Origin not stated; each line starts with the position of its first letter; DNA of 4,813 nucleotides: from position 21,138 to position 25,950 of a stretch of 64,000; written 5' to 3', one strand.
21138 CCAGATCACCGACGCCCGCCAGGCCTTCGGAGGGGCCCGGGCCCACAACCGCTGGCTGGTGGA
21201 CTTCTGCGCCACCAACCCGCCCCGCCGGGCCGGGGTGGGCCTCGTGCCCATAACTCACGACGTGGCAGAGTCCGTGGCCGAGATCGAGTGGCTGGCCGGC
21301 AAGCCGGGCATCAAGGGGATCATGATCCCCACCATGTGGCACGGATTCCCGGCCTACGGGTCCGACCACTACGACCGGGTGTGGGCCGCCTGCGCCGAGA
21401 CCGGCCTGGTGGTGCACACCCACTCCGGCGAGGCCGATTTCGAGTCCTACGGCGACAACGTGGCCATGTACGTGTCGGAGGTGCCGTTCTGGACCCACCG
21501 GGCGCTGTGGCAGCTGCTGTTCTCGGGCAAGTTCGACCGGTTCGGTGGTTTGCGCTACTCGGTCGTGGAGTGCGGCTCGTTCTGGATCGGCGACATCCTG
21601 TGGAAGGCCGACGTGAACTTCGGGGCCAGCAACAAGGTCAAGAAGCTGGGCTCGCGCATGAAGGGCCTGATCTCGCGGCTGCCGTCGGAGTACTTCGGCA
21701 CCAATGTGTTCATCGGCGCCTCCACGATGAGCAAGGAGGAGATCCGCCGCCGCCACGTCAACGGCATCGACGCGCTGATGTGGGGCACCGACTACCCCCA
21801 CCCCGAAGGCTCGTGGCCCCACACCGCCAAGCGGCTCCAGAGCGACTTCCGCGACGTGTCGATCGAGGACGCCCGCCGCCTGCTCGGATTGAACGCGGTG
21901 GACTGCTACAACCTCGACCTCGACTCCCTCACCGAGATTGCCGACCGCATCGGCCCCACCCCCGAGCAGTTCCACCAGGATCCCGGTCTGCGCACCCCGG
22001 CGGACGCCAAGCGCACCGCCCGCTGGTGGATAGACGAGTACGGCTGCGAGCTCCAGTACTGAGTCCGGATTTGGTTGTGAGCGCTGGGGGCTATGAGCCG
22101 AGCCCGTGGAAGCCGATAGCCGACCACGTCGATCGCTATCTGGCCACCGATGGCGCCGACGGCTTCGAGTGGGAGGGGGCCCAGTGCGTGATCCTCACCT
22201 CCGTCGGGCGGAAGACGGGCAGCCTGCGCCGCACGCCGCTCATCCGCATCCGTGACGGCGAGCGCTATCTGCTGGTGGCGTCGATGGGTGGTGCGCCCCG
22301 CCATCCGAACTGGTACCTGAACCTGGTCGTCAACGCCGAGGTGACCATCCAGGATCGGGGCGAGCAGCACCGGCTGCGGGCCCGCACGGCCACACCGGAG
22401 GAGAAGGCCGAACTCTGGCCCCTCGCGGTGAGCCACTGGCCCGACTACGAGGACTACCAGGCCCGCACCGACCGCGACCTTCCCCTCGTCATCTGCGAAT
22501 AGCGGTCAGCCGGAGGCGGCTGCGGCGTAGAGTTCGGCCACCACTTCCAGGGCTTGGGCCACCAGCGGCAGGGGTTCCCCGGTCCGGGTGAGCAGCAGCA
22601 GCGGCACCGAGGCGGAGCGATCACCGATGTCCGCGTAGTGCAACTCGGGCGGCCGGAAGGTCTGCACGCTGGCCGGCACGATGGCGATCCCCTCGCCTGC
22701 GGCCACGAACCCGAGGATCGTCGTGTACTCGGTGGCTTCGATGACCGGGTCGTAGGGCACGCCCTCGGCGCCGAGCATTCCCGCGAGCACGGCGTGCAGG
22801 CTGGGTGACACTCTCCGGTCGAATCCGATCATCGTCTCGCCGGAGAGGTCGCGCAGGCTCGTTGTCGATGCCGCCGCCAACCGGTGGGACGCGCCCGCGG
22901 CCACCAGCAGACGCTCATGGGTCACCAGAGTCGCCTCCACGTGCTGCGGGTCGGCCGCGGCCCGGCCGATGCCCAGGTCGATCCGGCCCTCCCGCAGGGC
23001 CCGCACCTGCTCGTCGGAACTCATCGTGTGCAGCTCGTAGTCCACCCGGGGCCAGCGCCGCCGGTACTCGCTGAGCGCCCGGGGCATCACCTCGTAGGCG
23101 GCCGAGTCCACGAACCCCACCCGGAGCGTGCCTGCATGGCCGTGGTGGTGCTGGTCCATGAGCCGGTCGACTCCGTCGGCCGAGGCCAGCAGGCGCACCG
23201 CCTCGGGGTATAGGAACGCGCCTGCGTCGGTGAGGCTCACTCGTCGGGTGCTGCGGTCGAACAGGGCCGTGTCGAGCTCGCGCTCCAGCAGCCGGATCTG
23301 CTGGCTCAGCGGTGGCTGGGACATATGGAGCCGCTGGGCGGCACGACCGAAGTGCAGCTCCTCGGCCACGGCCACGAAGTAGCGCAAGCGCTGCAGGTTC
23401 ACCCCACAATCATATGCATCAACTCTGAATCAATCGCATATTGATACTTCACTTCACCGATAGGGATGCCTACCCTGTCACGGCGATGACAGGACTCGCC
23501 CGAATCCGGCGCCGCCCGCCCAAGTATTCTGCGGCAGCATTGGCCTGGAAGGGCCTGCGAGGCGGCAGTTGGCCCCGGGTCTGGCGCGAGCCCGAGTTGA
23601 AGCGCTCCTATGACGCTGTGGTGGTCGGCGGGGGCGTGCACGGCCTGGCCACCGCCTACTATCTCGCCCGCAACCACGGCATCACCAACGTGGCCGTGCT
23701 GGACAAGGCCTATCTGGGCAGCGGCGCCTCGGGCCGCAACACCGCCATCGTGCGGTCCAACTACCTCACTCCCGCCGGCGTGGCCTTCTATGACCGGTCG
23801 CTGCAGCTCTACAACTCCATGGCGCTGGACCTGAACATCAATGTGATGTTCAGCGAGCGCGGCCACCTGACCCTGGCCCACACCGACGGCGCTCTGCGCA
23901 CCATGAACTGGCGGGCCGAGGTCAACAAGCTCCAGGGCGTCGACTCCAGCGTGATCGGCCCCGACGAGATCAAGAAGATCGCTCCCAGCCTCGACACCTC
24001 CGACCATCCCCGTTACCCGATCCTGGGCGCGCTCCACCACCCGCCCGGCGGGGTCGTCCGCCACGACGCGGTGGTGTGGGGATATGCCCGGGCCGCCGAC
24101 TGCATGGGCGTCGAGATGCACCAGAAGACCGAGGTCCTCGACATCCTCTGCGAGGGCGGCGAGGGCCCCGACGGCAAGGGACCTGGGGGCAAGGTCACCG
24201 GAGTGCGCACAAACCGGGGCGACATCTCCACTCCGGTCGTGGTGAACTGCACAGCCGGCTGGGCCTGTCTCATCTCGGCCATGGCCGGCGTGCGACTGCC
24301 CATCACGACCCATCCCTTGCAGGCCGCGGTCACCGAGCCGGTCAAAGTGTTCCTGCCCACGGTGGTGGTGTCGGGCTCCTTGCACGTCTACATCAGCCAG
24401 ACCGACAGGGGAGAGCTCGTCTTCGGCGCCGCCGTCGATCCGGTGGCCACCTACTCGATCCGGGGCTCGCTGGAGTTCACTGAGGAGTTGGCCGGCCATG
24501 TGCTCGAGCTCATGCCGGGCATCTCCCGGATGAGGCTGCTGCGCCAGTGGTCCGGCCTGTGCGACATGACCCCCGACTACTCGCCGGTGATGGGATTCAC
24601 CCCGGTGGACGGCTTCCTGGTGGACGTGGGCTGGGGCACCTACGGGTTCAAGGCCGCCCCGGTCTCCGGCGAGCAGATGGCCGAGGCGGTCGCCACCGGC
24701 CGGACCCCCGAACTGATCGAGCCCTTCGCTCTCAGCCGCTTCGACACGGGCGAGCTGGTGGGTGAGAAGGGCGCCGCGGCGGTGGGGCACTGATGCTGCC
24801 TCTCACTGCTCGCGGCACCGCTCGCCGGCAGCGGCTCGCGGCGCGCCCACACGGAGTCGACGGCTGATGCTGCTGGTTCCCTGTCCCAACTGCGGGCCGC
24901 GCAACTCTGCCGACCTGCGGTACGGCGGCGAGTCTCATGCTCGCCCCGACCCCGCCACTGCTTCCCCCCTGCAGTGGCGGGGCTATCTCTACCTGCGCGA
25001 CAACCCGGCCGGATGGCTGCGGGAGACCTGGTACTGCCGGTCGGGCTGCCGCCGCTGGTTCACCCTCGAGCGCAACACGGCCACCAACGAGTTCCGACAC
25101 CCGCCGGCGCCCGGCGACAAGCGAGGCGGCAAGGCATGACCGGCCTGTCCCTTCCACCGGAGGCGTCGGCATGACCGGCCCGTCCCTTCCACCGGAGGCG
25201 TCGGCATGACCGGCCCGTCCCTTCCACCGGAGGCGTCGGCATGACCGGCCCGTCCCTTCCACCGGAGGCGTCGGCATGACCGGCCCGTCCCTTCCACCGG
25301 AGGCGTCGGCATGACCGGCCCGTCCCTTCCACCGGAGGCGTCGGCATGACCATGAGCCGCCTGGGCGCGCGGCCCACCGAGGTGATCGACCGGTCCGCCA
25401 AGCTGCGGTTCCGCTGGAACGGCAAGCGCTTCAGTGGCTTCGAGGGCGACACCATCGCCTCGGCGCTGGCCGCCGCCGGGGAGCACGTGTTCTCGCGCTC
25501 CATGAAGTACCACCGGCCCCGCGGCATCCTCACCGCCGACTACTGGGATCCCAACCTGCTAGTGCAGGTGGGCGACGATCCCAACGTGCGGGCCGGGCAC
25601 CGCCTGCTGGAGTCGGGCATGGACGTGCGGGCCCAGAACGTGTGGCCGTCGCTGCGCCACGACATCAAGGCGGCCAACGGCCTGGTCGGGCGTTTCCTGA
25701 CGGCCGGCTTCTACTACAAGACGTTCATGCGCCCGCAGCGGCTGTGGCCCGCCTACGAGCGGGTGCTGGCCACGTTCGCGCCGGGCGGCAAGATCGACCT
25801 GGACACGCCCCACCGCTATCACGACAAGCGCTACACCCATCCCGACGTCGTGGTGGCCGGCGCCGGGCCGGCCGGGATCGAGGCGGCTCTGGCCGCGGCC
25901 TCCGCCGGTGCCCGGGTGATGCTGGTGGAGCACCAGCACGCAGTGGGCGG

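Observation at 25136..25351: Six-unit 35-bp tandem array between soxD and soxA forming a chain of overlapping relay mini-ORFs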

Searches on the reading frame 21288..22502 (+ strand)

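Call 6: search_protein_families(library=ncbifam, proteins=[window:21288-22502:+])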
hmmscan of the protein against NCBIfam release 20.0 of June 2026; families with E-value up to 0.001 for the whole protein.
window:21288-22502:+ (404 aa): 1 family
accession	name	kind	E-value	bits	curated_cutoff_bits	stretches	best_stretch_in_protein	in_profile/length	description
TIGR00026.1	hi_GC_TIGR00026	subfamily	2e-31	109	46.35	1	296-404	5-111/111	nitroreductase family deazaflavin-dependent oxidoreductase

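Call 7: search_protein_families(library=pfam, proteins=[window:21288-22502:+])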
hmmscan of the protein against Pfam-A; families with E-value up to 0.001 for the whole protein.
window:21288-22502:+ (404 aa): 1 family
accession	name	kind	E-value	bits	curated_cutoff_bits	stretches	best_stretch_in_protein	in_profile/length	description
PF04075.20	F420H2_quin_red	-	1.3e-42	145.4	22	1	280-404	5-129/130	F420H(2)-dependent quinone reductase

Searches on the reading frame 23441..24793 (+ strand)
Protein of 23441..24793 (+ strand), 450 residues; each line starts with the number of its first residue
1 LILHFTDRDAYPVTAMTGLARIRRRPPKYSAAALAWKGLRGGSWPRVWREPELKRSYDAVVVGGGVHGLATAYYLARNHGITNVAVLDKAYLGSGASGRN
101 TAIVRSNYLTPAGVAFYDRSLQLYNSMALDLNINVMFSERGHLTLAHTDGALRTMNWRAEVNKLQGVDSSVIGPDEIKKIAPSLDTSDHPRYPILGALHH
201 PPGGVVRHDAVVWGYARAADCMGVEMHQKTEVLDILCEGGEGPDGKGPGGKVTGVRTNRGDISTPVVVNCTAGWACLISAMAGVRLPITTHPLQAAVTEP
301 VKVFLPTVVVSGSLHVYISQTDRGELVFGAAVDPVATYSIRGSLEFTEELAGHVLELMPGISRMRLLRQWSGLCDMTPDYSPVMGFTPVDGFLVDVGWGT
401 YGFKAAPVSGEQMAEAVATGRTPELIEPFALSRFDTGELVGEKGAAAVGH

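Call 6: search_protein_families(library=ncbifam, proteins=[window:23441-24793:+])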
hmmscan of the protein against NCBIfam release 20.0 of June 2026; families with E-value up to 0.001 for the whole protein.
window:23441-24793:+ (450 aa): 17 families
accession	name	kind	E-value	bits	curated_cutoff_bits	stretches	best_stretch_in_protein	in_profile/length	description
TIGR01373.1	soxB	subfamily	2.4e-145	484.4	529.45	1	28-441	1-406/407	sarcosine oxidase subunit beta family protein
TIGR02352.1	thiamin_ThiO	equivalog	3.4e-29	102.1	250.8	1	60-419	2-349/351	glycine oxidase ThiO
NF001933.0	PRK00711.1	subfamily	2e-24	86.4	383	1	115-435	112-417/429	D-amino acid dehydrogenase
TIGR01377.1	soxA_mon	subfamily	7.8e-18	64.4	479.65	1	57-436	1-377/381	amino oxidase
NF008425.0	PRK11259.1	equivalog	2e-17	63.2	257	1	55-435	3-376/377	N-methyl-L-tryptophan oxidase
NF050086.1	pipecolate_AmaA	exception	4.5e-13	48.6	600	2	54-106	23-73/425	L-pipecolate oxidase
TIGR03364.1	HpnW_proposed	hypoth_equivalog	3.7e-11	42.7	285.1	1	57-206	1-142/365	TIGR03364 family FAD-dependent oxidoreductase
NF008726.1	PRK11728.1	equivalog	5.8e-11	41.8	299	1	57-286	1-213/389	L-2-hydroxyglutarate oxidase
TIGR03329.1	Phn_aa_oxid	hypoth_equivalog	1.1e-08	34.4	632.8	1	56-257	24-229/460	putative aminophosphonate oxidoreductase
NF009074.0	PRK12409.1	equivalog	6.6e-08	32.1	494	0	125-240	119-228/410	D-amino acid dehydrogenase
TIGR03377.1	glycerol3P_GlpA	equivalog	7e-06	24.8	552.8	1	58-289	1-218/530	anaerobic glycerol-3-phosphate dehydrogenase subunit GlpA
TIGR03197.1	MnmC_Cterm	equivalog_domain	7.1e-06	25.3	174.2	1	59-235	2-173/400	FAD-dependent 5-carboxymethylaminomethyl-2-thiouridine(34) oxidoreductase MnmC1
NF004991.0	PRK06370.1-3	subfamily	3.6e-05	22.5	620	1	44-95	23-72/509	FAD-containing oxidoreductase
NF002480.1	PRK01747.1-1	equivalog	0.0003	19.3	540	1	51-232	243-418/645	bifunctional tRNA (5-methylaminomethyl-2-thiouridine)(34)-methyltransferase MnmC2/FAD-dependent 5-carboxymethylaminomethyl-2-thiouridine(34)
NF040813.1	pro_dh_Thprot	equivalog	0.00038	19.7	600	1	59-94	2-35/362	D-proline dehydrogenase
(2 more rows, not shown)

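Call 7: search_protein_families(library=pfam, proteins=[window:23441-24793:+])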
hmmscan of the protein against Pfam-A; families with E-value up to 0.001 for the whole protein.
window:23441-24793:+ (450 aa): 2 families
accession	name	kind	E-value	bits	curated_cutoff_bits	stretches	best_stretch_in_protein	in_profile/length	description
PF01266.30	DAO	-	1.3e-65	222.7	27.9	1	58-415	1-352/353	FAD dependent oxidoreductase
PF13450.12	NAD_binding_8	-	0.00015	22.4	21.9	1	61-90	1-28/68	NAD(P)-binding Rossmann-like domain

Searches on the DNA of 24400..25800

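Call 57: search_rna_families(source=window, start=24400, end=25800, threshold=evalue, max_evalue=1)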
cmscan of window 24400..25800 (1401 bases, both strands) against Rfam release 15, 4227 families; matches with E-value up to 1: 1.
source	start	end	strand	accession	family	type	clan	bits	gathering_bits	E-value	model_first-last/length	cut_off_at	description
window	24889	24987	+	RF02232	sX13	Gene; sRNA;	-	18.4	50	0.93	1-115/115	no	Xanthomonadaceae sRNA sX13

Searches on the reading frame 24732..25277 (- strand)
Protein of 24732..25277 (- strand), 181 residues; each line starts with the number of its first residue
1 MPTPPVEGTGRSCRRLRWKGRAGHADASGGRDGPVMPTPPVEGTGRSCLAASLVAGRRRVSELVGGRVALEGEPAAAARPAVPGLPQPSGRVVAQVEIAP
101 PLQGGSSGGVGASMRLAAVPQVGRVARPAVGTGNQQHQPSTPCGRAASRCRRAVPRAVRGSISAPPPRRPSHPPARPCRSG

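Call 67: search_protein_families(library=pfam, proteins=[window:24732-25277:-], max_evalue=0.01)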
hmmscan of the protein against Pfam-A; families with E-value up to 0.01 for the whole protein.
window:24732-25277:- (181 aa): 0 families

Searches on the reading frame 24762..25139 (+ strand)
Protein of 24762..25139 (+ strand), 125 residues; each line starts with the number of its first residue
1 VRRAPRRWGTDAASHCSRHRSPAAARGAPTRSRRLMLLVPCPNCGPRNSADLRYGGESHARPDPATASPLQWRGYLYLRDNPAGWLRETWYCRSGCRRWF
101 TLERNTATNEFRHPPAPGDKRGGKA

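Call 6: search_protein_families(library=ncbifam, proteins=[window:24762-25139:+])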
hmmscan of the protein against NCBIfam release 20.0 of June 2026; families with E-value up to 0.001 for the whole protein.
window:24762-25139:+ (125 aa): 1 family
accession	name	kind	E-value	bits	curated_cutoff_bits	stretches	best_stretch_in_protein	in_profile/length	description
TIGR01374.1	soxD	subfamily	6.4e-26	90.4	116.5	1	38-112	1-76/83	sarcosine oxidase subunit delta family protein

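Call 7: search_protein_families(library=pfam, proteins=[window:24762-25139:+])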
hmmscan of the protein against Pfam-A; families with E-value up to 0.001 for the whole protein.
window:24762-25139:+ (125 aa): 1 family
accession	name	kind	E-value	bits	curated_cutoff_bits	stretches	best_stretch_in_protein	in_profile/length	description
PF04267.17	SoxD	-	4.3e-25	88.1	27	1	39-111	2-76/82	Sarcosine oxidase, delta subunit family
